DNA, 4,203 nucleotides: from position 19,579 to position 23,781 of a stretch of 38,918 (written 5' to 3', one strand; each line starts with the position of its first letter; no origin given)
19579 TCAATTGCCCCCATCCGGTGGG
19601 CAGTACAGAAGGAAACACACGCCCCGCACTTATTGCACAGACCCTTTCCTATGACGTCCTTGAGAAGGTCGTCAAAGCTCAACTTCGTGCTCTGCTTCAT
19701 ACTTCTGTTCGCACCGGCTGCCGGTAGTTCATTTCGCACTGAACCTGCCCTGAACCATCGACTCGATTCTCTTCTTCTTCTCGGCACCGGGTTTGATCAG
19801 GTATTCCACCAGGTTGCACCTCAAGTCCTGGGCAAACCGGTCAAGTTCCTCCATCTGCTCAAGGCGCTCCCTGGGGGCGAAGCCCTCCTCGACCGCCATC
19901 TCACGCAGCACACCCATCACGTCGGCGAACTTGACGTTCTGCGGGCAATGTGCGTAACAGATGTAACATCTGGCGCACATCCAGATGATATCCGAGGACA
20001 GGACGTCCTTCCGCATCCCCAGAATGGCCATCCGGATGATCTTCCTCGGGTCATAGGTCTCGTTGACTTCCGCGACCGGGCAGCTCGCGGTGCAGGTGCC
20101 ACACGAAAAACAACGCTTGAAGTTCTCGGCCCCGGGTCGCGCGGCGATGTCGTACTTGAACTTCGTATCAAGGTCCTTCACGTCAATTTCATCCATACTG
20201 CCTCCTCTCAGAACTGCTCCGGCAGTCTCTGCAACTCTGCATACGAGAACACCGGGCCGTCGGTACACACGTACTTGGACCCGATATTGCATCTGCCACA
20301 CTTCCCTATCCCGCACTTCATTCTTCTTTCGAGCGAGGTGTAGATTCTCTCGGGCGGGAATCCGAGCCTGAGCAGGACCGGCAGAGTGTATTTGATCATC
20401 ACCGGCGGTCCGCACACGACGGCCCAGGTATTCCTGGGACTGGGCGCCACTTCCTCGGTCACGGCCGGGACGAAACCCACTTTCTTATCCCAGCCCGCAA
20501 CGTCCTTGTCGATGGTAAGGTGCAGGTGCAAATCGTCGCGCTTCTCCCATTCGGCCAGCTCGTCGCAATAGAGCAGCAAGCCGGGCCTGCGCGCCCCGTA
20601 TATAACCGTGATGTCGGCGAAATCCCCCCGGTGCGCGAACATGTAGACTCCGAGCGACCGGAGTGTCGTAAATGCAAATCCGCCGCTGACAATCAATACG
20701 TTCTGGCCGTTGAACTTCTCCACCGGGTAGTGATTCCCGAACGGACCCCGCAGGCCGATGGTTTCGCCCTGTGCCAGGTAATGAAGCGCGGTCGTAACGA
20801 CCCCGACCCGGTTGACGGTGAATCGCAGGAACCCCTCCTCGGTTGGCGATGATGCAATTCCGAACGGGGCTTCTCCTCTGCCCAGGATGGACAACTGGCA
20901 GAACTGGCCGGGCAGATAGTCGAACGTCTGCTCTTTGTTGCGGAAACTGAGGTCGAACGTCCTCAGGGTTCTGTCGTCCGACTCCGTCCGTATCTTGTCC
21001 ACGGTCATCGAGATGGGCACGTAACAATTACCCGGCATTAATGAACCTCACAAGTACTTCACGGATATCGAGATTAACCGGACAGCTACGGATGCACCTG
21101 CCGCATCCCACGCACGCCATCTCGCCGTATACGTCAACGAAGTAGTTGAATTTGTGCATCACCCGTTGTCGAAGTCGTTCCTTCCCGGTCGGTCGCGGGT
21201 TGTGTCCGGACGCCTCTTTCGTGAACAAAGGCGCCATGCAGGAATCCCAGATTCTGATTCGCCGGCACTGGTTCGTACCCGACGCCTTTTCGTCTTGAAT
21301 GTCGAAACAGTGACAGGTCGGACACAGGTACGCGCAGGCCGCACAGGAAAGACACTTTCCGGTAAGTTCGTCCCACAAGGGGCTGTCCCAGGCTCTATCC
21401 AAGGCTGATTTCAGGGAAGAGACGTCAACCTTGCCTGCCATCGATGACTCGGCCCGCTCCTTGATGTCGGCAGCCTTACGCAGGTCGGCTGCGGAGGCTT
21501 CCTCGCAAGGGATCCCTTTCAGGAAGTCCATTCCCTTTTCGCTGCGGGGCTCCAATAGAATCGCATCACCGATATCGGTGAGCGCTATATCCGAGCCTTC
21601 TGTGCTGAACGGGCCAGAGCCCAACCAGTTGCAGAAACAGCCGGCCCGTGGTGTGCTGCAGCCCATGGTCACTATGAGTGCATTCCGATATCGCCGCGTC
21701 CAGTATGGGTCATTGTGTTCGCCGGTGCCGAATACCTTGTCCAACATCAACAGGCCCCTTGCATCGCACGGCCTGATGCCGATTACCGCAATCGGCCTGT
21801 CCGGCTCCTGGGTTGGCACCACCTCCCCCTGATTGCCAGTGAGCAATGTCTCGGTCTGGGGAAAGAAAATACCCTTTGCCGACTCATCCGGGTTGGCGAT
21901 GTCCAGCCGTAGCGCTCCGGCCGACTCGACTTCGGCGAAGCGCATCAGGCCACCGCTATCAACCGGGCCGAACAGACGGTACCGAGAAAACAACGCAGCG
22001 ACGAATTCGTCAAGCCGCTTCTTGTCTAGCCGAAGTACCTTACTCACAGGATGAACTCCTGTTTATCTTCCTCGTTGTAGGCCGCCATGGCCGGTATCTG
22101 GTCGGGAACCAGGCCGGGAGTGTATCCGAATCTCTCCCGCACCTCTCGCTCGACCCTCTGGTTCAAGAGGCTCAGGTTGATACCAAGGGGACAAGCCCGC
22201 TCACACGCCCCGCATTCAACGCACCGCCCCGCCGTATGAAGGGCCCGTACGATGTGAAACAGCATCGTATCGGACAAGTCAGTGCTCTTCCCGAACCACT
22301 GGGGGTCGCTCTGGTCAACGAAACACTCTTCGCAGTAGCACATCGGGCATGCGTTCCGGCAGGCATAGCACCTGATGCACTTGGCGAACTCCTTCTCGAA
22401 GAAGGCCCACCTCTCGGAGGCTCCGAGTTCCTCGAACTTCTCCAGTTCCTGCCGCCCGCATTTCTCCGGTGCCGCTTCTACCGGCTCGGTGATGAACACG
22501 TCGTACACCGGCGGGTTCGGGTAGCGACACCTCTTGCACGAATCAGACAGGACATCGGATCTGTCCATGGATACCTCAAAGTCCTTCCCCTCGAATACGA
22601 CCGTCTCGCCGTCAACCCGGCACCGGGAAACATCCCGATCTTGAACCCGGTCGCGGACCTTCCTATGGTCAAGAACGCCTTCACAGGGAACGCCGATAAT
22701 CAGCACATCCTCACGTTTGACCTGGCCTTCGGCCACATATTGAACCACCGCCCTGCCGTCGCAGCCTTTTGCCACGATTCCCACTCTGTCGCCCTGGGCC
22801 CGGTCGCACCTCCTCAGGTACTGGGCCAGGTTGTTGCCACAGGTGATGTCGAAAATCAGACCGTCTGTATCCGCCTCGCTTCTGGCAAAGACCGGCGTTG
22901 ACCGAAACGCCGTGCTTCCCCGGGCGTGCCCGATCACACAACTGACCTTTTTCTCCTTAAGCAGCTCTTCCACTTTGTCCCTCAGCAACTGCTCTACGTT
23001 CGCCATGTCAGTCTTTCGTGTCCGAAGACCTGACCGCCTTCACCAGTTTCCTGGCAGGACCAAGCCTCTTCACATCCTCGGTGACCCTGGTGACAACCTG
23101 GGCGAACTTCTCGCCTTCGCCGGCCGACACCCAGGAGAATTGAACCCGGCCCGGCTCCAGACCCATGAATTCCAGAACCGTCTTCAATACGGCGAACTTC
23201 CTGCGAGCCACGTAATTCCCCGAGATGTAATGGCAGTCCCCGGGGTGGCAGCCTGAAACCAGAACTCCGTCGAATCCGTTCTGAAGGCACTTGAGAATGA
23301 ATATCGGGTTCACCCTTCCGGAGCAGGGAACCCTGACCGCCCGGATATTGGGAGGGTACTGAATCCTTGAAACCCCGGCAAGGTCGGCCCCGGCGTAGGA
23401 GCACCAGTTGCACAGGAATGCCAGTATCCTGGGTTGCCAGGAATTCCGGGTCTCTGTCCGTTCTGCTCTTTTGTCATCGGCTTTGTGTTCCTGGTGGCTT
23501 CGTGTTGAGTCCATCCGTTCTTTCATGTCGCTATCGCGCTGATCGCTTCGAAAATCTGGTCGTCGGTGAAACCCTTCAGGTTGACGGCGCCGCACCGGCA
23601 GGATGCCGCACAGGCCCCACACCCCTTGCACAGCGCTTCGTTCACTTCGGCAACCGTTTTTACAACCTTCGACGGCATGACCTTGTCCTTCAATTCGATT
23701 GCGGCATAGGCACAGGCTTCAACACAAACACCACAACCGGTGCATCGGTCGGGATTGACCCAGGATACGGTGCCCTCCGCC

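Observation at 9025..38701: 29 co-directional genes (~29.7 kb) join Mvh hydrogenase, six HdrA-family genes, four MvhD, Flx-like, FrhB-like and NuoEF-like modules into one apparent operon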

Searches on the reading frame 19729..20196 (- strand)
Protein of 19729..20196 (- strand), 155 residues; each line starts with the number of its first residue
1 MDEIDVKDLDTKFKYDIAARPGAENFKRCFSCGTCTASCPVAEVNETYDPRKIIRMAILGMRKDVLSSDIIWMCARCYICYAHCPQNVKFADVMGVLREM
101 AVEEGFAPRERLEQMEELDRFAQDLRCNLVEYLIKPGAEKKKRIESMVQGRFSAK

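Call 16: search_protein_families(library=ncbifam, proteins=[window:19729-20196:-], max_evalue=0.00001)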
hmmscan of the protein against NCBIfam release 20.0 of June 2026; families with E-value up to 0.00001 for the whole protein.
window:19729-20196:- (155 aa): 12 families
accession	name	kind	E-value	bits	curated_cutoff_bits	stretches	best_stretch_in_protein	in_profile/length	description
TIGR03290.1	CoB_CoM_SS_C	equivalog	1.8e-26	92.8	160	1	27-111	2-85/144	CoB--CoM heterodisulfide reductase subunit C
NF041779.1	hetero_SS_HdrC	equivalog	7.7e-22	77.7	350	1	25-122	29-124/198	ferredoxin:CoB-CoM heterodisulfide reductase subunit HdrC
NF038018.1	qmoC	equivalog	8.7e-22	78.1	300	1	10-116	2-106/360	quinone-interacting membrane-bound oxidoreductase complex subunit QmoC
NF041890.1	hdrC_Methbact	equivalog_domain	7.2e-20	71.4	270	1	8-108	11-108/192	ferredoxin:CoB-CoM heterodisulfide reductase subunit HdrC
NF008369.0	PRK11168.1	equivalog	6.2e-13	48.4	278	1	24-105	8-91/401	anaerobic glycerol-3-phosphate dehydrogenase subunit C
TIGR03379.1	glycerol3P_GlpC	equivalog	2.6e-09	36.3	279.9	1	24-99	2-79/397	anaerobic glycerol-3-phosphate dehydrogenase subunit GlpC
NF009226.0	PRK12576.1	equivalog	1.3e-08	34.6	344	1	25-102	152-236/317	succinate dehydrogenase/fumarate reductase iron-sulfur subunit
TIGR00384.1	dhsB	subfamily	3.3e-07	30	88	1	12-93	125-217/222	succinate dehydrogenase and fumarate reductase iron-sulfur protein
NF004898.0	PRK06259.1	equivalog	5.4e-07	28.6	385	1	24-112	131-227/488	fumarate reductase (CoM/CoB) subunit TfrB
NF004616.0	PRK05950.1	subfamily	3.1e-06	26.5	228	1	22-104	142-236/238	succinate dehydrogenase iron-sulfur subunit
NF045663.1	diclust_near_Sec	equivalog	3.7e-06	25.3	530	1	24-111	301-392/759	pyridine nucleotide-disulfide oxidoreductase/dicluster-binding protein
NF008434.0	PRK11274.1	equivalog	7e-06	25.2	333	1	20-104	16-105/409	glycolate oxidase subunit GlcF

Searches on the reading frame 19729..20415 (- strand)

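Call 5: search_protein_families(library=pfam, proteins=[window:19729-20415:-])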
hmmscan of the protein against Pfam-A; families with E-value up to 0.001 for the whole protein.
window:19729-20415:- (228 aa): 9 families
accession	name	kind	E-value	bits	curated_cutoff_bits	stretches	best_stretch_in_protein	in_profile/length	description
PF13183.11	Fer4_8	-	1.2e-10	42.2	27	1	100-161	3-68/68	4Fe-4S dicluster domain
PF13187.11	Fer4_9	-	6.3e-09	36.2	27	1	101-160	1-50/52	4Fe-4S dicluster domain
PF13534.11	Fer4_17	-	7.5e-08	33.3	22.2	1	101-161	1-60/61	4Fe-4S dicluster domain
PF13237.11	Fer4_10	-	6e-07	29.7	25.5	1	98-158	5-53/53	4Fe-4S dicluster domain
PF13484.11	Fer4_16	-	9.7e-05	23.5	30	1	101-160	1-66/66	4Fe-4S double cluster binding domain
PF12838.12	Fer4_7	-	0.00041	21.2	27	0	101-161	1-52/52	4Fe-4S dicluster domain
PF25160.1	LdpA_Fe-S-bd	-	0.00068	19.8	27.6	0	100-119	26-45/49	LdpA Fe-S cluster-binding domain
PF12800.12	Fer4_4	-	0.00082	20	24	0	100-114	2-16/17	4Fe-4S binding domain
PF12797.12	Fer4_2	-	0.0009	19.5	24.5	0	98-114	6-22/22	4Fe-4S binding domain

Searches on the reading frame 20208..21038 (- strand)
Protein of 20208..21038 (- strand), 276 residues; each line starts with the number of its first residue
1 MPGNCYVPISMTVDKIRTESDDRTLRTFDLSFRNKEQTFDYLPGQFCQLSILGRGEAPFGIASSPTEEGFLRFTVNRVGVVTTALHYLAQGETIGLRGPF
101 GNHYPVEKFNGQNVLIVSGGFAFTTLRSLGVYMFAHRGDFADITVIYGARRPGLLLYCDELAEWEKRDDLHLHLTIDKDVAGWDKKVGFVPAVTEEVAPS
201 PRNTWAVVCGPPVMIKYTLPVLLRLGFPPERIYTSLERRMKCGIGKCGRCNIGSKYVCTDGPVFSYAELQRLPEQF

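Call 5: search_protein_families(library=pfam, proteins=[window:20208-21038:-])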
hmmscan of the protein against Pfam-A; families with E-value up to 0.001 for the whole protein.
window:20208-21038:- (276 aa): 3 families
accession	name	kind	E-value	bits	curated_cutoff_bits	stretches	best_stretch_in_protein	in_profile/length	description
PF10418.14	DHODB_Fe-S_bind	-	1e-11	44.8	23.9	1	237-269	1-40/41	Iron-sulfur cluster binding domain of dihydroorotate dehydrogenase B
PF00175.26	NAD_binding_1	-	1.6e-11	45.3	22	1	117-218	2-107/109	Oxidoreductase NAD-binding domain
PF00970.30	FAD_binding_6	-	4.1e-07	30.7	21.1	1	17-103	8-97/99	Oxidoreductase FAD-binding domain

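Call 16: search_protein_families(library=ncbifam, proteins=[window:20208-21038:-], max_evalue=0.00001)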
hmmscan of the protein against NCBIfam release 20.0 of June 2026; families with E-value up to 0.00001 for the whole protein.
window:20208-21038:- (276 aa): 20 families
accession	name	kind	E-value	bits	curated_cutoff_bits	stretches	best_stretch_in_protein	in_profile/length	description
NF006220.0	PRK08345.1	subfamily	7.8e-68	228.8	395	1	14-268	16-286/294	cytochrome-c3 hydrogenase subunit gamma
NF040835.1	sulfhyd_HydG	equivalog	2.2e-55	188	650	1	20-270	29-285/292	NADPH-dependent hydrogenase/sulfhydrogenase 1 subunit gamma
TIGR02911.1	sulfite_red_B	equivalog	7.4e-55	185.9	288.6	1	5-272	2-259/261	anaerobic sulfite reductase subunit AsrB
NF040830.1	sulfhyd_ShyC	equivalog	1.1e-50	172.4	600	1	25-268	23-280/288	NAD(P)-dependent hydrogenase/sulfhydrogenase 2 subunit gamma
NF000796.0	PRK00054.1-1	equivalog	3.3e-41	141.2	224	1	8-270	3-236/254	dihydroorotate dehydrogenase electron transfer subunit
NF004862.0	PRK06222.1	subfamily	1.1e-19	71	220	1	40-265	27-244/281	sulfide/dihydroorotate dehydrogenase-like FAD/NAD-binding protein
NF000798.0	PRK00054.1-3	equivalog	1.9e-18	67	219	1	36-268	26-241/244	dihydroorotate dehydrogenase electron transfer subunit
NF000799.0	PRK00054.1-4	equivalog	6.5e-17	61.4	314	1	58-268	54-255/258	dihydroorotate dehydrogenase electron transfer subunit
NF009414.0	PRK12778.1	equivalog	1.7e-16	59.7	1103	1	42-266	29-245/752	bifunctional dihydroorotate dehydrogenase B NAD binding subunit/NADPH-dependent glutamate synthase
NF058606.1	GlBtMonoRdsGbcB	equivalog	1.3e-15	57.2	500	1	25-230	28-240/362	glycine betaine monooxygenase reductase subunit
NF000797.0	PRK00054.1-2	equivalog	8.7e-14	51.4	270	1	77-266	80-262/267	dihydroorotate dehydrogenase electron transfer subunit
NF040810.1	BenC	equivalog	4.2e-13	49.2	430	1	11-230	107-323/333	benzoate 1,2-dioxygenase electron transfer component BenC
NF045803.1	MethMoxFADbindMmoC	equivalog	7.7e-13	47.9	500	1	33-234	132-337/343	aromatic/alkene monooxygenase hydroxylase FAD-binding subunit MmoC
NF005963.0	PRK08051.1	equivalog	5.1e-12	45.6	230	1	35-216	25-208/233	NAD(P)H-flavin reductase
NF008822.0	PRK11872.1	equivalog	1.3e-11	44.1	402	1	10-217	108-315/341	anthranilate 1,2-dioxygenase electron transfer component AntC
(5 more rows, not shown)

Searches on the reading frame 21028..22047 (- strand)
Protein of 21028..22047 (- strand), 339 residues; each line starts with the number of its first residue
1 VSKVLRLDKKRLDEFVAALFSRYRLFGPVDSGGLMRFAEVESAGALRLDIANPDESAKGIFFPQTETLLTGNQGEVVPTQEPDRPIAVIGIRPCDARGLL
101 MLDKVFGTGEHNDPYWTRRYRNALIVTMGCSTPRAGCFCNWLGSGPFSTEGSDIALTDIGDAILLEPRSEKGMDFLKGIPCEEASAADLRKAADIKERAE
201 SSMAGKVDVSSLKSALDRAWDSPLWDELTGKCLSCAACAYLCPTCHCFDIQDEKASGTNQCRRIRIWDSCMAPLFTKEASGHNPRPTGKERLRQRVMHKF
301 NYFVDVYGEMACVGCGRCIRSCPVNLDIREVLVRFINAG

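Call 5: search_protein_families(library=pfam, proteins=[window:21028-22047:-])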
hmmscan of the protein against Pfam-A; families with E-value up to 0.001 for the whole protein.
window:21028-22047:- (339 aa): 8 families
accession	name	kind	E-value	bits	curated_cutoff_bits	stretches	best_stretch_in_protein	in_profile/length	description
PF17179.9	Fer4_22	-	3.8e-34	117.8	27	1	231-325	1-94/95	4Fe-4S dicluster domain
PF00037.32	Fer4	-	6.3e-06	26.2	21.1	1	310-325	6-21/24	4Fe-4S binding domain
PF12797.12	Fer4_2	-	1.4e-05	25.2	24.5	0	310-324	8-22/22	4Fe-4S binding domain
PF14697.11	Fer4_21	-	6.1e-05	23.5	35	0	309-325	38-54/59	4Fe-4S dicluster domain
PF13237.11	Fer4_10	-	0.00024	21.4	25.5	1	309-324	6-21/53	4Fe-4S dicluster domain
PF13187.11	Fer4_9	-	0.00036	20.9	27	0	311-331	1-21/52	4Fe-4S dicluster domain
PF12838.12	Fer4_7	-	0.00043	21.1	27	0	231-325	1-51/52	4Fe-4S dicluster domain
PF25160.1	LdpA_Fe-S-bd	-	0.00076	19.7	27.6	1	310-326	26-42/49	LdpA Fe-S cluster-binding domain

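Call 16: search_protein_families(library=ncbifam, proteins=[window:21028-22047:-], max_evalue=0.00001)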
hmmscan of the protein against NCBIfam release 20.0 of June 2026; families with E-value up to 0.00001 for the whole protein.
window:21028-22047:- (339 aa): 3 families
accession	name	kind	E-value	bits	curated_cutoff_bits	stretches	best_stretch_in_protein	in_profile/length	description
NF040829.1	sulfhyd_ShyB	equivalog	3e-53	181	690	1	5-332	4-326/334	NAD(P)-dependent hydrogenase/sulfhydrogenase 2 subunit beta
NF040833.1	sulfhyd_HydB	equivalog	6.8e-44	150.2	750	1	5-332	4-332/367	NADPH-dependent hydrogenase/sulfhydrogenase 1 subunit beta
TIGR02910.1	sulfite_red_A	equivalog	8.9e-43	146.8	323.15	1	8-331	6-322/334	anaerobic sulfite reductase subunit AsrA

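Call 69: search_solved_structures(query=window:21028-22047:-, max_evalue=0.001)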
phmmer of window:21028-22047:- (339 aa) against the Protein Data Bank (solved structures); distinct sequences matched with E-value up to 0.001: 4.
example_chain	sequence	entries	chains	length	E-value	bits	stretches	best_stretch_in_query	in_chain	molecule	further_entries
9nez_B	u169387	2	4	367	1.5e-41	146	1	5-329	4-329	Sulfhydrogenase 1 subunit beta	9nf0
8rvu_E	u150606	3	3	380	1.3e-05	27.8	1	164-254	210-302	Formate dehydrogenase, beta subunit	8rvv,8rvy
9sfi_U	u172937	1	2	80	1.4e-05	27.7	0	286-330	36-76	4Fe-4S binding protein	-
9t1s_M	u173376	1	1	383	0.00043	22.8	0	158-250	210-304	formate dehydrogenase (coenzyme F420)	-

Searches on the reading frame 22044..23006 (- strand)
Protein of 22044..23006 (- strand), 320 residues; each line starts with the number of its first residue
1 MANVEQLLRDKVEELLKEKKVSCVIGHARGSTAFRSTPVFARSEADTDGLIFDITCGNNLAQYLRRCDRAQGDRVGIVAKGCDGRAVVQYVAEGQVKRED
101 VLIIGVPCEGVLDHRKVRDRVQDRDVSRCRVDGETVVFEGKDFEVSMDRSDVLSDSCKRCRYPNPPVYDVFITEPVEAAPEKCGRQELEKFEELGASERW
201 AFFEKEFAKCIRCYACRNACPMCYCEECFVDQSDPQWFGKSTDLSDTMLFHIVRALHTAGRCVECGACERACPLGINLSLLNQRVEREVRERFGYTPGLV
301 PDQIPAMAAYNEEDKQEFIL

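Call 5: search_protein_families(library=pfam, proteins=[window:22044-23006:-])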
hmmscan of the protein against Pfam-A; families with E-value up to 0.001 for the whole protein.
window:22044-23006:- (320 aa): 7 families
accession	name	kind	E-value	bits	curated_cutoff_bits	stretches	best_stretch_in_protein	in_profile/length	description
PF12797.12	Fer4_2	-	7.4e-09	35.4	24.5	1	205-221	5-21/22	4Fe-4S binding domain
PF13183.11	Fer4_8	-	2.4e-07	31.6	27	1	207-276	2-68/68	4Fe-4S dicluster domain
PF12800.12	Fer4_4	-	4.5e-05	23.9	24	0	260-273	2-15/17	4Fe-4S binding domain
PF04432.18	FrhB_FdhB_C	-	6.6e-05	23.3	23.3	1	73-161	2-99/150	Coenzyme F420 hydrogenase/dehydrogenase, beta subunit C terminus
PF00037.32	Fer4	-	9e-05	22.6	21.1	0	260-275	6-21/24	4Fe-4S binding domain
PF13187.11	Fer4_9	-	0.00011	22.6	27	1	209-275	1-50/52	4Fe-4S dicluster domain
PF13237.11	Fer4_10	-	0.0005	20.4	25.5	0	259-274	6-21/53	4Fe-4S dicluster domain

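Call 16: search_protein_families(library=ncbifam, proteins=[window:22044-23006:-], max_evalue=0.00001)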
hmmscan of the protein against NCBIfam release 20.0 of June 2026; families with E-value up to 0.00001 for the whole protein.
window:22044-23006:- (320 aa): 2 families
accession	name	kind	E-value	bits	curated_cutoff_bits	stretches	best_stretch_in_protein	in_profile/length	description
NF008369.0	PRK11168.1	equivalog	2.5e-06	26.7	278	1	204-289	7-87/401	anaerobic glycerol-3-phosphate dehydrogenase subunit C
NF045670.1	quin_L_LdhH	equivalog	2.6e-06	26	800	1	205-294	301-388/706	L-lactate dehydrogenase (quinone) large subunit LdhH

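Call 37: search_solved_structures(query=window:22044-23006:-, max_evalue=0.01)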
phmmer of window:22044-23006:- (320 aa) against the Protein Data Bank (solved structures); distinct sequences matched with E-value up to 0.01: 4.
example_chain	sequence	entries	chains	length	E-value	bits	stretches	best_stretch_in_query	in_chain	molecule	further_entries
7bkb_E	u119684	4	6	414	1.2e-29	107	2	189-314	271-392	Formate dehydrogenase, beta subunit (F420)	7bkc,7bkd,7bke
9t1s_M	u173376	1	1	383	4.7e-26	95.2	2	159-307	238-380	formate dehydrogenase (coenzyme F420)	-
8rvu_E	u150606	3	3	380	2.3e-23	86.3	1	165-308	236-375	Formate dehydrogenase, beta subunit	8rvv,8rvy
2fug_9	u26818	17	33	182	0.009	18.7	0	207-276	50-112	NADH-quinone oxidoreductase chain 9 | NADH-QUINONE OXIDOREDUCTASE SUBUNIT 9 | NADH-quinone oxidoreductase subunit I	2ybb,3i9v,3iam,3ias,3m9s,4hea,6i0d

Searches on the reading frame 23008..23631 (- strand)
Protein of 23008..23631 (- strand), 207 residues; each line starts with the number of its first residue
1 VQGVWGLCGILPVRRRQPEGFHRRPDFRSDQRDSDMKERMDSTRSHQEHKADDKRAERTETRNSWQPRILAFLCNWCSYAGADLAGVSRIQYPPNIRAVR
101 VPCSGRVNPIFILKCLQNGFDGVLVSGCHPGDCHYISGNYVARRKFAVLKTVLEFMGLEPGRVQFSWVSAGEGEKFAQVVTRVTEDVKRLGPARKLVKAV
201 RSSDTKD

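Call 5: search_protein_families(library=pfam, proteins=[window:23008-23631:-])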
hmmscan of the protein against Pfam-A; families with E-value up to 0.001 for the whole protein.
window:23008-23631:- (207 aa): 1 family
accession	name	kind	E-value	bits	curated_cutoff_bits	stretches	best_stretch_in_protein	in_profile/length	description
PF02662.21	FlpD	-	5.2e-55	185.2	22.3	1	69-191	1-123/123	Methyl-viologen-reducing hydrogenase, delta subunit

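Call 16: search_protein_families(library=ncbifam, proteins=[window:23008-23526:-], max_evalue=0.00001)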
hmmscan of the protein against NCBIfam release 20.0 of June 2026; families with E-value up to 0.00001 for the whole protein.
window:23008-23526:- (172 aa): 3 families
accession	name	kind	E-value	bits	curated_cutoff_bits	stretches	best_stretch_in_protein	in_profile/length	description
NF040770.1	hetero_SS_HdrA2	exception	4.5e-53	180.5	1100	1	24-158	640-774/777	CoB-CoM heterodisulfide reductase HdrA2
NF045873.1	F420_non_VhuD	exception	3e-36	124.4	215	1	32-158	2-128/132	F420-non-reducing hydrogenase iron-sulfur subunit VhuD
NF041891.1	hdrA_Methbact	equivalog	4.4e-13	48.3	1300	1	31-154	643-760/762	ferredoxin:CoB-CoM heterodisulfide reductase subunit HdrA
